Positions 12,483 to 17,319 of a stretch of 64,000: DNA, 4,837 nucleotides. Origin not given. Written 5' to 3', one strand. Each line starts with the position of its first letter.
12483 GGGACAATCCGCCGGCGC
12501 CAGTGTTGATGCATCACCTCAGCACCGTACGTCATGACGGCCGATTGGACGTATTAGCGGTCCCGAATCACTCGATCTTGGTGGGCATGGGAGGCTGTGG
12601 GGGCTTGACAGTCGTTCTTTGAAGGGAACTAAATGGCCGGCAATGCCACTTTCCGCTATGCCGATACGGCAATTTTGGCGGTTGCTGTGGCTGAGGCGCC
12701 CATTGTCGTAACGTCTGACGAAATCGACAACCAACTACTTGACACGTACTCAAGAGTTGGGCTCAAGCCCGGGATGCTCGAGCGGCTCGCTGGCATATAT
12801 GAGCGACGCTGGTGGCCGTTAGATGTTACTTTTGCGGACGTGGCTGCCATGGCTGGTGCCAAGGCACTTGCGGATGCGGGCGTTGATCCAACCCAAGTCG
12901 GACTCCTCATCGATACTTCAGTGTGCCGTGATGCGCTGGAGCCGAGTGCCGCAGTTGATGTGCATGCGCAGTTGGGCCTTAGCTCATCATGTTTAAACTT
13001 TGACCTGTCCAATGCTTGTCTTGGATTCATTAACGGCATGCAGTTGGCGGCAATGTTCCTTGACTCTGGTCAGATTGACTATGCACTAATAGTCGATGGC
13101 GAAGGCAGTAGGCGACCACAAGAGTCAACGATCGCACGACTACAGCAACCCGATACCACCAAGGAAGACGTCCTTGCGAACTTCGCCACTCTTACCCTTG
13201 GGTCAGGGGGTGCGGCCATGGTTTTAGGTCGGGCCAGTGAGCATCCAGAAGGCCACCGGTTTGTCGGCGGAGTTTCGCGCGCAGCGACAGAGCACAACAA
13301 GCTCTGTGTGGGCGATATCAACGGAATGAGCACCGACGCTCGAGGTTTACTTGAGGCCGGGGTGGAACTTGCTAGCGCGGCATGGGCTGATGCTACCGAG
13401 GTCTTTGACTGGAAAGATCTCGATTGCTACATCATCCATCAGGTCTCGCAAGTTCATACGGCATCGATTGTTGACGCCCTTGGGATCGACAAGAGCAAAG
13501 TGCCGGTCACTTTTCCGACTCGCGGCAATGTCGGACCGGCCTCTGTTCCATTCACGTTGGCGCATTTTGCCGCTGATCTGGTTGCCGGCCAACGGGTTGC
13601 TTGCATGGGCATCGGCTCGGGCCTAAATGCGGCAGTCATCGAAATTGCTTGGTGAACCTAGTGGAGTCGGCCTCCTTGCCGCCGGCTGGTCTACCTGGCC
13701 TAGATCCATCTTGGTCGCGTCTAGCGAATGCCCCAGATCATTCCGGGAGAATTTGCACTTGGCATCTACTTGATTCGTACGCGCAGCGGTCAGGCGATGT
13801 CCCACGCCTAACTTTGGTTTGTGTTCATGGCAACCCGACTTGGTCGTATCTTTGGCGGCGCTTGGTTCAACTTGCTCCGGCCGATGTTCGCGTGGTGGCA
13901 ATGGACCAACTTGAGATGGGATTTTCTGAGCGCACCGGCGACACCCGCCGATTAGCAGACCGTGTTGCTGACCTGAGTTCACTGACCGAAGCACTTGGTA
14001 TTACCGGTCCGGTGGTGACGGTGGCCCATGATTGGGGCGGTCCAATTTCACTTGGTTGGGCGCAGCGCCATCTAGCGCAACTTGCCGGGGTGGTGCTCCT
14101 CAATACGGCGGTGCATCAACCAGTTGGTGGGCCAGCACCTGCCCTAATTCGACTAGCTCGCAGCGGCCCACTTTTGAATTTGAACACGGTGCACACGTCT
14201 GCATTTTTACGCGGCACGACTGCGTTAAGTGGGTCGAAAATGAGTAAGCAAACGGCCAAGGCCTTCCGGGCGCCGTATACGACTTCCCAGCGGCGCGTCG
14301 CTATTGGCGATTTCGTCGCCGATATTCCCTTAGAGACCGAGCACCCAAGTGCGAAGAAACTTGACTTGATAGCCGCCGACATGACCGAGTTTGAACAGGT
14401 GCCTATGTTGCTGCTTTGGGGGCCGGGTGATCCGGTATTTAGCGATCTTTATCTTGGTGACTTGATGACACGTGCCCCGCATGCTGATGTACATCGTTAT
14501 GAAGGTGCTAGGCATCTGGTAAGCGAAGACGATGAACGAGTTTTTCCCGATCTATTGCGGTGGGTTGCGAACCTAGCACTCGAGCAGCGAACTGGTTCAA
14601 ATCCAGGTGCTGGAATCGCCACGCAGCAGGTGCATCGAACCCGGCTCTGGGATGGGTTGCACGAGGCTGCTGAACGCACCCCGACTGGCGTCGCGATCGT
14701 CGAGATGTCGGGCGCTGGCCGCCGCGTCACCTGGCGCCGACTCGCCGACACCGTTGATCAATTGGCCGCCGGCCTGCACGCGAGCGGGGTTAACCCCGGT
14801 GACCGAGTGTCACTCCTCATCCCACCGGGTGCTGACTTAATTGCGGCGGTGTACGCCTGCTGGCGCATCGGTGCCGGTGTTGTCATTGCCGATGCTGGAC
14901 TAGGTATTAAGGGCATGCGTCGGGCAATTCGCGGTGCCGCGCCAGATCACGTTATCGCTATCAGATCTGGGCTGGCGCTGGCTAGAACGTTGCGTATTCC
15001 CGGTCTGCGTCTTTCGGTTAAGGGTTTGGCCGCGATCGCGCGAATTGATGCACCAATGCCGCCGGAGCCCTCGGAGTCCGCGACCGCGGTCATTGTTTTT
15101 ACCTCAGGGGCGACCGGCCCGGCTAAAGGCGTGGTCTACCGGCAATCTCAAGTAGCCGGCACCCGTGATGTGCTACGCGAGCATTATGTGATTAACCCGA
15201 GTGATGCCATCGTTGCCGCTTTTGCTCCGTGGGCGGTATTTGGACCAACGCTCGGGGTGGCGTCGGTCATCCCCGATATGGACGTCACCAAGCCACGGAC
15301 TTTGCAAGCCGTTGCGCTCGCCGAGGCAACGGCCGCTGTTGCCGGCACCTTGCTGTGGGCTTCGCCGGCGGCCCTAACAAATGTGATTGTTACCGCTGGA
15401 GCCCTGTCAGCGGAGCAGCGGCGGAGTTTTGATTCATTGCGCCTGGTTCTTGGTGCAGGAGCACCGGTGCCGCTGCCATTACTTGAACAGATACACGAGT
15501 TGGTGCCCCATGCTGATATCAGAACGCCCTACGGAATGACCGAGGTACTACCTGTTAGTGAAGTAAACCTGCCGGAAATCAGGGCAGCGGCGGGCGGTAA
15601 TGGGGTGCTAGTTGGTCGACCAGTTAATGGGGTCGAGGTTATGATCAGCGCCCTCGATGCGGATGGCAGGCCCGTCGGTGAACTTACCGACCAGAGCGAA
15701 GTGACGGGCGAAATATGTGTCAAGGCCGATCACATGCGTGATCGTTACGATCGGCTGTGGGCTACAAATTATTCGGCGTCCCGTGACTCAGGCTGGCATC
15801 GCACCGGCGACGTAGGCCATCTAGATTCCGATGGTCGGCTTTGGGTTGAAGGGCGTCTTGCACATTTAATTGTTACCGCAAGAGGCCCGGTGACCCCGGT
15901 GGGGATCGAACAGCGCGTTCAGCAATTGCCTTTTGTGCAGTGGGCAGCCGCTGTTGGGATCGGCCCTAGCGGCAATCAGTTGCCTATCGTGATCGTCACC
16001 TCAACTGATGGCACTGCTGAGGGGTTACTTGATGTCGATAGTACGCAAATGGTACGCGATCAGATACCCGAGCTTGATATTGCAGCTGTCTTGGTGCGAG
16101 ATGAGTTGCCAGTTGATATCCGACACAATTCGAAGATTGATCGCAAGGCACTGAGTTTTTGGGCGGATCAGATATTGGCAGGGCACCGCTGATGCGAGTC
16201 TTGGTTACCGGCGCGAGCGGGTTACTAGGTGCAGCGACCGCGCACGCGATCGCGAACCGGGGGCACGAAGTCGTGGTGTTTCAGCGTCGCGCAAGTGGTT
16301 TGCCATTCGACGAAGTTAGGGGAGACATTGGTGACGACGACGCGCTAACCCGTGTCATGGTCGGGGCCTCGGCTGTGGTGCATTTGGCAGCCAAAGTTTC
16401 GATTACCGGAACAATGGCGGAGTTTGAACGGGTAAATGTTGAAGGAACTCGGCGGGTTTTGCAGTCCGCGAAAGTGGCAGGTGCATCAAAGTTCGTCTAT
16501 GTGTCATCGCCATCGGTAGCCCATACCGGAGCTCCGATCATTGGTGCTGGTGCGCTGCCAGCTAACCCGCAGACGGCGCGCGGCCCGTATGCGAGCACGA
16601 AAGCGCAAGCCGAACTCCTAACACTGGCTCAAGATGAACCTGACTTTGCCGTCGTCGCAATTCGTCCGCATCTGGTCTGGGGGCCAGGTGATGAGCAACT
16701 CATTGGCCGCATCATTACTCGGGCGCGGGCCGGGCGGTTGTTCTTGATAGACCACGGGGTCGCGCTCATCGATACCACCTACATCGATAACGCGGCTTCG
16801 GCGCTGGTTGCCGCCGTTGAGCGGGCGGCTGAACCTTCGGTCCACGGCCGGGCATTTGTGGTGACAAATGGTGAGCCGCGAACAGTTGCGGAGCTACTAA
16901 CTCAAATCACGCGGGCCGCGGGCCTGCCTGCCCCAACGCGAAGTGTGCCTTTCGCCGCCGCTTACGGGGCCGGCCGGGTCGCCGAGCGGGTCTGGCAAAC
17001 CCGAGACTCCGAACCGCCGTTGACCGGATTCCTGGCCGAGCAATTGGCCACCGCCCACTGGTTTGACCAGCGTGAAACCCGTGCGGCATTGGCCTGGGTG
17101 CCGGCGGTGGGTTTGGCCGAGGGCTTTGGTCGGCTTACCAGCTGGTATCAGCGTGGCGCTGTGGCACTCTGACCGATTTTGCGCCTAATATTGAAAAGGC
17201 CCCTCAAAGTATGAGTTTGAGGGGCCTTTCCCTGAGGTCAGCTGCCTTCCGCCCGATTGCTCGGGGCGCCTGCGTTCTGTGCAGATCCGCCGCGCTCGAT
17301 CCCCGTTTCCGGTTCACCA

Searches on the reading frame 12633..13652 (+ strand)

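Call 47: search_protein_families(library=pfam, proteins=[window:12633-13652:+], max_evalue=0.00001)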
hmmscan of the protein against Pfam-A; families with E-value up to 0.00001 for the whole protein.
window:12633-13652:+ (340 aa): 2 families
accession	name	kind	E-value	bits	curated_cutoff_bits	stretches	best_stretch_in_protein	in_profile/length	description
PF08541.16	ACP_syn_III_C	-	9.2e-14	51.8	26.6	1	259-336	7-86/90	3-Oxoacyl-[acyl-carrier-protein (ACP)] synthase III C terminal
PF08545.16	ACP_syn_III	-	1.9e-08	34.5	24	1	123-157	1-35/80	3-Oxoacyl-[acyl-carrier-protein (ACP)] synthase III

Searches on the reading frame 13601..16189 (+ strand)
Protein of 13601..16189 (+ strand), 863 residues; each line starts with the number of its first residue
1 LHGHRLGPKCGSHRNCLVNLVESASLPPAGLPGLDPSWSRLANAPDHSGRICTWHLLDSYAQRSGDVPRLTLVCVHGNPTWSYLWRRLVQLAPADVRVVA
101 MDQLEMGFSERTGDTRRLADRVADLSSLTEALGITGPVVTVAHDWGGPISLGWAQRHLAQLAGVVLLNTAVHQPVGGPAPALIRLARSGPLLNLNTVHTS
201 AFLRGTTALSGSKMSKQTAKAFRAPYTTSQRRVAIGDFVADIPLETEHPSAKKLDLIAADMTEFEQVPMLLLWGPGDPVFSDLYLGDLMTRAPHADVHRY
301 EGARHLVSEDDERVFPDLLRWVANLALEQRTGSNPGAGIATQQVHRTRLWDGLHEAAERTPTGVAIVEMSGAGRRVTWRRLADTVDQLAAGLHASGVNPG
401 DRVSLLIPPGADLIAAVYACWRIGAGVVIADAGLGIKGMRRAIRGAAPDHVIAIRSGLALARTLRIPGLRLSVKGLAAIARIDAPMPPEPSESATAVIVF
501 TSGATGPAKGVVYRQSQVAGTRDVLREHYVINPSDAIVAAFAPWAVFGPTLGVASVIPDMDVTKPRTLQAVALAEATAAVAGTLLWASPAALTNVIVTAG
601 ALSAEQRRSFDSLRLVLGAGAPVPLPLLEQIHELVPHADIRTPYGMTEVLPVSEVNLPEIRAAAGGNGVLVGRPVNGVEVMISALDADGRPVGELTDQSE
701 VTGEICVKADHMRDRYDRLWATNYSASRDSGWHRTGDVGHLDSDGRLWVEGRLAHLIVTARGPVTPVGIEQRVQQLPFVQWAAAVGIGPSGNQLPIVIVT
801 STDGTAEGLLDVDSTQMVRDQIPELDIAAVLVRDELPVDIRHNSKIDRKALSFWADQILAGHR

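Call 47: search_protein_families(library=pfam, proteins=[window:13601-16189:+], max_evalue=0.00001)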
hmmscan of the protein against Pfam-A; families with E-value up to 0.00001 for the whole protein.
window:13601-16189:+ (863 aa): 3 families
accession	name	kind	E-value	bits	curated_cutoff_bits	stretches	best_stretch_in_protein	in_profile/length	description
PF00501.34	AMP-binding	-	3.1e-48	165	29.9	1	354-712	2-379/384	AMP-binding enzyme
PF00561.26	Abhydrolase_1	-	1.5e-19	71.1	25.8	1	71-311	2-244/245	alpha/beta hydrolase fold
PF12146.15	Hydrolase_4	-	5.4e-12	46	27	1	68-310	3-237/239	Serine aminopeptidase, S33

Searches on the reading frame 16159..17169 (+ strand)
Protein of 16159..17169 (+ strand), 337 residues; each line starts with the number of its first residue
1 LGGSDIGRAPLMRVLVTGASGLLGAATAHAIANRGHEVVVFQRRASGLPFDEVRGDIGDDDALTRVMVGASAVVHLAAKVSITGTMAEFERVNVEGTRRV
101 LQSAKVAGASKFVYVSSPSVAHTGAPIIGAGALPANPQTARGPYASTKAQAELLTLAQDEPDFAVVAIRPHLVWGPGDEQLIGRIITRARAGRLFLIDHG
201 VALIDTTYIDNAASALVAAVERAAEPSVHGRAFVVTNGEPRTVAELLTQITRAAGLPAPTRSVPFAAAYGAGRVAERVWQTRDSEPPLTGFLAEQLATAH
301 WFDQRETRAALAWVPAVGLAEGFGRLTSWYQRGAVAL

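Call 48: search_protein_families(library=pfam, proteins=[window:16159-17169:+], max_evalue=0.00001)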
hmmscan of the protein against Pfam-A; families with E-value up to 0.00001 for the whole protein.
window:16159-17169:+ (337 aa): 7 families
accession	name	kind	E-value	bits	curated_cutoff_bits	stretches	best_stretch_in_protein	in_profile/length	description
PF01370.27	Epimerase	-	2e-33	116.2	20.9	1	14-225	1-230/240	NAD dependent epimerase/dehydratase family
PF01073.25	3Beta_HSD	-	2.5e-32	112.5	22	1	15-261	1-275/280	3-beta hydroxysteroid dehydrogenase/isomerase family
PF07993.18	NAD_binding_4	-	6.5e-15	55.4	20.1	1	64-197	83-228/258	Male sterility protein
PF04321.23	RmlD_sub_bind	-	1.5e-12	47.7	27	1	12-258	1-235/287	RmlD substrate binding domain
PF16363.11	GDP_Man_Dehyd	-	7.3e-12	45.8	27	1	15-254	1-266/332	GDP-mannose 4,6 dehydratase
PF13460.12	NAD_binding_10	-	9.1e-10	39.1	27.2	1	18-154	1-130/184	NAD(P)H-binding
PF02719.21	Polysacc_synt_2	-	6.5e-08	32.5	20.2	0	52-117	58-128/293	Polysaccharide biosynthesis protein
